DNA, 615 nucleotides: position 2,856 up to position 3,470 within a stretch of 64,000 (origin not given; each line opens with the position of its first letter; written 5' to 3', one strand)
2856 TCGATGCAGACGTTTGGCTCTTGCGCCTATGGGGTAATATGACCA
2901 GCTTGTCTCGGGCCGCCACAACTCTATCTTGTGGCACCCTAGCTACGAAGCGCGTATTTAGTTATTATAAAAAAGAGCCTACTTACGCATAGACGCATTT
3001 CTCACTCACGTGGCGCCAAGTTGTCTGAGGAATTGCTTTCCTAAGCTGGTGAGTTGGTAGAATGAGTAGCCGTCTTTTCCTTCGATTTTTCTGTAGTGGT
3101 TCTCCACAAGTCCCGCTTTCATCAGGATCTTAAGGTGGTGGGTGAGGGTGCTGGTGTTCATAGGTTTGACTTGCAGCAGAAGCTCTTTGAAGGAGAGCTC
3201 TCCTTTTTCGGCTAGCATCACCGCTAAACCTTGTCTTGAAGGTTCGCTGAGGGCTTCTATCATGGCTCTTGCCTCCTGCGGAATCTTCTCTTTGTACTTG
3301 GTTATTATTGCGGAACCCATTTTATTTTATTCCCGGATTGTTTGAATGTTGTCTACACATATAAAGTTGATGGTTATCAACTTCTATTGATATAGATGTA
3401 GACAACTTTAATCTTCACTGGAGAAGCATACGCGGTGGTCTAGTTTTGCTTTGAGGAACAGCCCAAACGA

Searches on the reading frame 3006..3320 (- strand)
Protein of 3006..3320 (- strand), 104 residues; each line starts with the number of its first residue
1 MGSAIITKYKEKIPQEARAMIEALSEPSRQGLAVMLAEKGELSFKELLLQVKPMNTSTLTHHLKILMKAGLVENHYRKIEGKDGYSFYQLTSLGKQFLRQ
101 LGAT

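Call 30: search_protein_families(library=pfam, proteins=[window:3006-3320:-], max_evalue=0.01)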
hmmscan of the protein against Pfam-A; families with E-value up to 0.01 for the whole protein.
window:3006-3320:- (104 aa): 8 families
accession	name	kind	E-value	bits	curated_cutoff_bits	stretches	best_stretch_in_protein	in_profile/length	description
PF01022.26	HTH_5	-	1.6e-06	28.3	22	1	35-73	10-46/47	Bacterial regulatory protein, arsR family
PF24037.1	DUF7346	-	2.9e-06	27.9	28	1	10-92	53-132/139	Family of unknown function (DUF7346)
PF12840.13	HTH_20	-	0.00019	21.8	27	1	24-73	1-49/51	Helix-turn-helix domain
PF10711.15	DUF2513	-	0.00026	21.7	29.6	1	44-99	21-79/100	Hypothetical protein (DUF2513)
PF08100.18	Dimerisation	-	0.0035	17.6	25.6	1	35-99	33-92/93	O-methyltransferase dimerisation domain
PF01638.23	HxlR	-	0.0039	17.5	20.8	1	34-97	11-72/91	HxlR-like helix-turn-helix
PF13601.12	HTH_34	-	0.008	16.7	27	0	34-96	7-67/80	Winged helix DNA-binding domain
PF03551.20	PadR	-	0.008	16.6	27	0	47-99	22-74/75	Transcriptional regulator PadR-like family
